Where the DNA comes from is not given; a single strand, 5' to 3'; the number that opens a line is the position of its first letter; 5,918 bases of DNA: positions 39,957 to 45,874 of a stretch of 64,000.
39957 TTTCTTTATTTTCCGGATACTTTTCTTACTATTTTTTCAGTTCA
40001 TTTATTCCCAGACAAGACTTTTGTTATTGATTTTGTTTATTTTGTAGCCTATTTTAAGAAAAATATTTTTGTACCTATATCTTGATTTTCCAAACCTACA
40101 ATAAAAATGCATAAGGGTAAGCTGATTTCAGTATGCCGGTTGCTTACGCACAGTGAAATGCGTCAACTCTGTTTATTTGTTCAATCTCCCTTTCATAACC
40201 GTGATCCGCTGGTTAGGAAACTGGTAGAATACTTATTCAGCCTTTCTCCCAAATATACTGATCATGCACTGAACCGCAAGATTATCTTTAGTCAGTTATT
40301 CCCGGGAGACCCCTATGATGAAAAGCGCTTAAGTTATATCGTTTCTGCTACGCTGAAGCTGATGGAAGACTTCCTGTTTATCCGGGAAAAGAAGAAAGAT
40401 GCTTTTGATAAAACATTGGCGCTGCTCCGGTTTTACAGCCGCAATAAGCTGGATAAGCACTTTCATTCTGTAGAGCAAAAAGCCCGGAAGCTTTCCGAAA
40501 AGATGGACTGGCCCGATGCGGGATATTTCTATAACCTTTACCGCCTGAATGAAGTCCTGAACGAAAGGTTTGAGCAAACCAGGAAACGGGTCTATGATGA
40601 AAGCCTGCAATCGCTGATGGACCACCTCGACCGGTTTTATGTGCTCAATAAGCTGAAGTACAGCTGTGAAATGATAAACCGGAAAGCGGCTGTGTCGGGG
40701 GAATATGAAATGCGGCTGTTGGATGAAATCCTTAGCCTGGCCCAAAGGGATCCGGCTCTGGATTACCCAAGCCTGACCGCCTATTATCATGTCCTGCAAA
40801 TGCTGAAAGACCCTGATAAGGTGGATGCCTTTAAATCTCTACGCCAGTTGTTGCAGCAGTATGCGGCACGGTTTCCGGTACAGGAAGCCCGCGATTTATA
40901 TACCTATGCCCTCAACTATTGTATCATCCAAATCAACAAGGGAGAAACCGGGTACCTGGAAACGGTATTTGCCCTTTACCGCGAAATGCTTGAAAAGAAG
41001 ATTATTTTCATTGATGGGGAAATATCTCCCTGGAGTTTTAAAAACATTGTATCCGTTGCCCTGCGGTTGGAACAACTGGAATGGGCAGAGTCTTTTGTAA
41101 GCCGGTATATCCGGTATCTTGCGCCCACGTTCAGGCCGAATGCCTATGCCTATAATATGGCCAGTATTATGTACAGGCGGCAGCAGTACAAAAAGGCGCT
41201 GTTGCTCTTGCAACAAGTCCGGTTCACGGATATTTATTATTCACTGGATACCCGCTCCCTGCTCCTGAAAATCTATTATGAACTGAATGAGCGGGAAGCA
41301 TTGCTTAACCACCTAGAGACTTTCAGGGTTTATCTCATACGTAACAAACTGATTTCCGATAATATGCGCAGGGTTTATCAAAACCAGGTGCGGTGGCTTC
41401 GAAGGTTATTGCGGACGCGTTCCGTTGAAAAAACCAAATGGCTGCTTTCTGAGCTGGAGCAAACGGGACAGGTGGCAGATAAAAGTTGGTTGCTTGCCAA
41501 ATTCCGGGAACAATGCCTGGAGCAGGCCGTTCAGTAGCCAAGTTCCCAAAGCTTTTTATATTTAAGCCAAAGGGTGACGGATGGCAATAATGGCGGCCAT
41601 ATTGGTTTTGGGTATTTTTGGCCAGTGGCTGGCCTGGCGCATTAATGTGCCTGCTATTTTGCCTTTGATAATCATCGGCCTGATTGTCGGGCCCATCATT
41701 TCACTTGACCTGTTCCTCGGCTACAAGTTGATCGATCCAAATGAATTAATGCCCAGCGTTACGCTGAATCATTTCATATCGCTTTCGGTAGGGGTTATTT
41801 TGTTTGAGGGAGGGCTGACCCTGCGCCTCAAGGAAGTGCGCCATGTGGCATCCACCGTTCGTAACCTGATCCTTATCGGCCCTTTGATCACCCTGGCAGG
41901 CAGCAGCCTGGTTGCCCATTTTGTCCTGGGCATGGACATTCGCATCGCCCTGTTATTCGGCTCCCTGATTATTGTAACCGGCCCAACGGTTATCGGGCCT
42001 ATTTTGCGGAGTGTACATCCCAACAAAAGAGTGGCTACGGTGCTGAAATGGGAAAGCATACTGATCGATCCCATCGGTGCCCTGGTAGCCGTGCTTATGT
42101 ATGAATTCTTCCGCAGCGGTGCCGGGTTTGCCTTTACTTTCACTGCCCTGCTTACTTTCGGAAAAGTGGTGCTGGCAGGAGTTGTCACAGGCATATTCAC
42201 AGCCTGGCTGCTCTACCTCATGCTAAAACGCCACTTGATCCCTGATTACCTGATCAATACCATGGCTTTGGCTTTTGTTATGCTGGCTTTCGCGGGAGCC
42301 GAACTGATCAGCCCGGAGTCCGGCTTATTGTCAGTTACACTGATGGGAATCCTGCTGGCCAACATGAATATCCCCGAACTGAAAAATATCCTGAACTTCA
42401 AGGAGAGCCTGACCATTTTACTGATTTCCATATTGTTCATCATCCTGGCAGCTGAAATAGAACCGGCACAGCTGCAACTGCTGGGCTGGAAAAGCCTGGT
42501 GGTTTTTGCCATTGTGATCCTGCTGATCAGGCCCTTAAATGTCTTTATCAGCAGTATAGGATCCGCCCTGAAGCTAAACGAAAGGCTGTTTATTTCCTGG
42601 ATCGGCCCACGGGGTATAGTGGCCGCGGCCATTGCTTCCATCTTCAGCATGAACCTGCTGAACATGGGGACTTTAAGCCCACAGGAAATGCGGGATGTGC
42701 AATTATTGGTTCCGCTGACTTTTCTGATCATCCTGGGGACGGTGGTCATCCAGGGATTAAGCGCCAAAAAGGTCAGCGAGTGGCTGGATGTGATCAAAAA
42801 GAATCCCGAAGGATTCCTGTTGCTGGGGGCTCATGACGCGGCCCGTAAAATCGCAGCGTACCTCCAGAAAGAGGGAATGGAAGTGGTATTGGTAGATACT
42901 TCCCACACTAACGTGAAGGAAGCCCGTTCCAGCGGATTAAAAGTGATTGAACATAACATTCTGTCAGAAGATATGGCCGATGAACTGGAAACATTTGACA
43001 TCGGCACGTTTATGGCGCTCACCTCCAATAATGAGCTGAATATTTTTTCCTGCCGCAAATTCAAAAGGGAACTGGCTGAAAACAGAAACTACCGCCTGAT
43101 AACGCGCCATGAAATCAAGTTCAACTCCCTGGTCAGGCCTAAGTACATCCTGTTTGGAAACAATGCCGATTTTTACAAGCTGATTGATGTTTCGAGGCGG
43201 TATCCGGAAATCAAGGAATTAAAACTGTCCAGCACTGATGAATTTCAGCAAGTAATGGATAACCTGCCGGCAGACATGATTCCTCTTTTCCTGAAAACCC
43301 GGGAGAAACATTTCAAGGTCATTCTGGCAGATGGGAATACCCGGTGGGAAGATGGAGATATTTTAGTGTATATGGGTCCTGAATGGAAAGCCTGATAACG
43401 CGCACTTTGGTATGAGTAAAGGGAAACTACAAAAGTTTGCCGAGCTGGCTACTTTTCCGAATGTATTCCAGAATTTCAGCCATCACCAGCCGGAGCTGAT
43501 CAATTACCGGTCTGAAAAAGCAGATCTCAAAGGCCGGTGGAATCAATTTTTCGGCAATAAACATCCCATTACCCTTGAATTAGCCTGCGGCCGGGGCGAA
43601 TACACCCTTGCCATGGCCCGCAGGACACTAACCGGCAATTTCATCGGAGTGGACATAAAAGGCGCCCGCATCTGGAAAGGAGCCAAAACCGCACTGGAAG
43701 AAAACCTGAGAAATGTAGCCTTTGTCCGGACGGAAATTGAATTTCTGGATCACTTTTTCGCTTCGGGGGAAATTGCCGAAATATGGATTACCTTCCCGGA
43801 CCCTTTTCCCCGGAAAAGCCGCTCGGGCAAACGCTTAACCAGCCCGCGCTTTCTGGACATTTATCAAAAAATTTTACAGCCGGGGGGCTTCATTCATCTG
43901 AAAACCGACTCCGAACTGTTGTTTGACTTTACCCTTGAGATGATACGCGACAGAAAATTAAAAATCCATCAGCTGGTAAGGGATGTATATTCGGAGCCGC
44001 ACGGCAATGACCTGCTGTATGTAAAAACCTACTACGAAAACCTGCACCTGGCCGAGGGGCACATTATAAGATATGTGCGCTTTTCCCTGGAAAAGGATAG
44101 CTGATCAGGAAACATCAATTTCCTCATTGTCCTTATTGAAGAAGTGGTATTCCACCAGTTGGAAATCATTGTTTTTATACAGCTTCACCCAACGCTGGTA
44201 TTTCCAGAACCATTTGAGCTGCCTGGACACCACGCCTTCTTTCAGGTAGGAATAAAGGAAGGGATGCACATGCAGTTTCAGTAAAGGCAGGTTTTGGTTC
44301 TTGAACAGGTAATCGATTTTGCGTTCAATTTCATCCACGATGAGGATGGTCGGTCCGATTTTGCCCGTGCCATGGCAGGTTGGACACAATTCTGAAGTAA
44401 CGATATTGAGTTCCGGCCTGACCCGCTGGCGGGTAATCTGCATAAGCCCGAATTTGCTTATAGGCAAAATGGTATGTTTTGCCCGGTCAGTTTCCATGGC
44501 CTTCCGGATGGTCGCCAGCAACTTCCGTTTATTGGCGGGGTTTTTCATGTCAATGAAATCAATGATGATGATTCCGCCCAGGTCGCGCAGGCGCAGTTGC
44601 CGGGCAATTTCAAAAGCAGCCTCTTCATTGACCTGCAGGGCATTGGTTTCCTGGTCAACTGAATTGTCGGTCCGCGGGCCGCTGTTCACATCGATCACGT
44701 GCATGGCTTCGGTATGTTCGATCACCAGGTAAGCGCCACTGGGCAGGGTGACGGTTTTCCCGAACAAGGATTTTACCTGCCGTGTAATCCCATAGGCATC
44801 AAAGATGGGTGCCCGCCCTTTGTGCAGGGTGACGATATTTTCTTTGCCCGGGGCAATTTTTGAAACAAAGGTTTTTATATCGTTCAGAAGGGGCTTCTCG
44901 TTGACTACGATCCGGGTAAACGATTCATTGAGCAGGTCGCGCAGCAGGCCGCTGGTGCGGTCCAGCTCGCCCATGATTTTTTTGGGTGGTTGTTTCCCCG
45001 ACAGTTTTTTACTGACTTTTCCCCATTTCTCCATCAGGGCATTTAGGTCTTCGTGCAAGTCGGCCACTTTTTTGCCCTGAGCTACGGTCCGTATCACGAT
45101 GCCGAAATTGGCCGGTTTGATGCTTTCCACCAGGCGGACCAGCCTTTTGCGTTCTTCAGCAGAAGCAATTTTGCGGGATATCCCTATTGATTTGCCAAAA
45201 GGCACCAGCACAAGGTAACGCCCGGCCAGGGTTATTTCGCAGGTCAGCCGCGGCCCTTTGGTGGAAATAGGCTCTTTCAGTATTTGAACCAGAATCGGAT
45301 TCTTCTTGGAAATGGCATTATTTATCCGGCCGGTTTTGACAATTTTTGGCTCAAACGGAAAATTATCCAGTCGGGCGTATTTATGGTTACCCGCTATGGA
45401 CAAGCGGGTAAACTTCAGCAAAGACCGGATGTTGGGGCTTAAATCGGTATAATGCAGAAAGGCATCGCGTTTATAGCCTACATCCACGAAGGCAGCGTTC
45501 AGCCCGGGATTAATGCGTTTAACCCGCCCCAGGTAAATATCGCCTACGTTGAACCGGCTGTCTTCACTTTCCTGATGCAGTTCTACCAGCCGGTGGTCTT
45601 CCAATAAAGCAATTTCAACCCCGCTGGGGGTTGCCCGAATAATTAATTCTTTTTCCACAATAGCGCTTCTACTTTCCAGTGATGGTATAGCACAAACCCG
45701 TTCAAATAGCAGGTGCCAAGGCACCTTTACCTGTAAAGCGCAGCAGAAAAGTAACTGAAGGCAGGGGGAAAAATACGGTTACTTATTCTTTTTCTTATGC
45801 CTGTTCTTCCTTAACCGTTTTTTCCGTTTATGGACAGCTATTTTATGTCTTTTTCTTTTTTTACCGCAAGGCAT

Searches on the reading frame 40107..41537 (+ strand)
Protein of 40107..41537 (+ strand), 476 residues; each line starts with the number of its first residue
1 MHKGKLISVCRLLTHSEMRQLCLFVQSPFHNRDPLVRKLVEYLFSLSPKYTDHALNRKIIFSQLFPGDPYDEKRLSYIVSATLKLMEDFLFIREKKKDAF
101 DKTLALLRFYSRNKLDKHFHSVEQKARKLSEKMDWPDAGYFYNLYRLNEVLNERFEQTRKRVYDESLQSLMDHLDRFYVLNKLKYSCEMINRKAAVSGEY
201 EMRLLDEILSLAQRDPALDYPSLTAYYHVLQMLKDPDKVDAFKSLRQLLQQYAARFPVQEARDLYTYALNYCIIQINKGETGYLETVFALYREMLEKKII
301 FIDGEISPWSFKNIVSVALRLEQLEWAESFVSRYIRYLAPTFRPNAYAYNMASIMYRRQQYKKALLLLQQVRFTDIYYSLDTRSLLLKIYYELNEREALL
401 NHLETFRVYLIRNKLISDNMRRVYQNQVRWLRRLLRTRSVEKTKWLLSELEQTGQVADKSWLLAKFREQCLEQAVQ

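Call 17: search_protein_families(library=pfam, proteins=[window:40107-41537:+], max_evalue=0.0001)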
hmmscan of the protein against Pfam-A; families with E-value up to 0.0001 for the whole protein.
window:40107-41537:+ (476 aa): 0 families

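Call 46: search_protein_families(library=pfam, proteins=[window:40107-41537:+], max_evalue=0.01)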
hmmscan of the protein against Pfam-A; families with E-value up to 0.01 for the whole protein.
window:40107-41537:+ (476 aa): 1 family
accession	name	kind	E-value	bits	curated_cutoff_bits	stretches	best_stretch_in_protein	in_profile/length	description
PF25100.1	DUF7809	-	0.0022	18.7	27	0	181-277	41-144/160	Domain of unknown function (DUF7809)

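Call 60: search_protein_families(library=ncbifam, proteins=[window:40107-41537:+], max_evalue=0.1)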
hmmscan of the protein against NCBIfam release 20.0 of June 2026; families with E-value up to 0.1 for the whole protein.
window:40107-41537:+ (476 aa): 2 families
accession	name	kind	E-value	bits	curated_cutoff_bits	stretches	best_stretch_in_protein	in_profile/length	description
TIGR02521.1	type_IV_pilW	equivalog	0.0096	15.5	154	1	310-391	137-212/234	type IV pilus biogenesis/stability protein PilW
NF008757.0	PRK11788.1-5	equivalog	0.012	14.7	363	1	318-407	190-276/388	lipopolysaccharide assembly protein LapB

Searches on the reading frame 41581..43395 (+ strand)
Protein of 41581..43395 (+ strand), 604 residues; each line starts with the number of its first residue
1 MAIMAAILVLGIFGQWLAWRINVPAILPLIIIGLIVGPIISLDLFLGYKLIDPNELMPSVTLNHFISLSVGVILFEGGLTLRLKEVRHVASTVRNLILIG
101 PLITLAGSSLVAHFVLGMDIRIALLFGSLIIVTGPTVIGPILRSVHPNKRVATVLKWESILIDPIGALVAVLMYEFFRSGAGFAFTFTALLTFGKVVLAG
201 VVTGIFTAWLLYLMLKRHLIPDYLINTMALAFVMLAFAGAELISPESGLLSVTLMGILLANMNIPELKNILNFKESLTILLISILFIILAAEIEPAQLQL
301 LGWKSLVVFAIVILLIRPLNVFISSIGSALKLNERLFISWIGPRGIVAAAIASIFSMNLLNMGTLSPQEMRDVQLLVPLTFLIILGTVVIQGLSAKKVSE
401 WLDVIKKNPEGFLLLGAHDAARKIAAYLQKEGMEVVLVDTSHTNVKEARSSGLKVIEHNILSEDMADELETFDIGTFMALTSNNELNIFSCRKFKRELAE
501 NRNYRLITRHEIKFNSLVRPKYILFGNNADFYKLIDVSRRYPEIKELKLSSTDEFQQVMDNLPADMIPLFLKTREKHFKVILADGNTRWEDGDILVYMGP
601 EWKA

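Call 17: search_protein_families(library=pfam, proteins=[window:41581-43395:+], max_evalue=0.0001)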
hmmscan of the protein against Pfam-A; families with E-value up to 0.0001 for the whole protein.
window:41581-43395:+ (604 aa): 2 families
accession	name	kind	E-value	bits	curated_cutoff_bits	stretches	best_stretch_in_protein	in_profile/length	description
PF00999.27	Na_H_Exchanger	-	3e-42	145.3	26.2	1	13-398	9-372/375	Sodium/hydrogen exchanger, transmembrane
PF02254.24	TrkA_N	-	8.6e-11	42.6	23.8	1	413-500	2-88/116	TrkA-N domain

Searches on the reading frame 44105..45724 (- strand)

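Call 17: search_protein_families(library=pfam, proteins=[window:44105-45724:-], max_evalue=0.0001)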
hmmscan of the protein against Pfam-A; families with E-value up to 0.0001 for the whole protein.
window:44105-45724:- (539 aa): 2 families
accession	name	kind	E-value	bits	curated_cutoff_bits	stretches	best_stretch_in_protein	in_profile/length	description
PF10150.14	RNase_E_G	-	1.4e-98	330.1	25.5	1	165-435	1-270/270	Ribonuclease E/G family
PF00575.29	S1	-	0.0001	23.1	22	0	58-98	2-40/74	S1 RNA binding domain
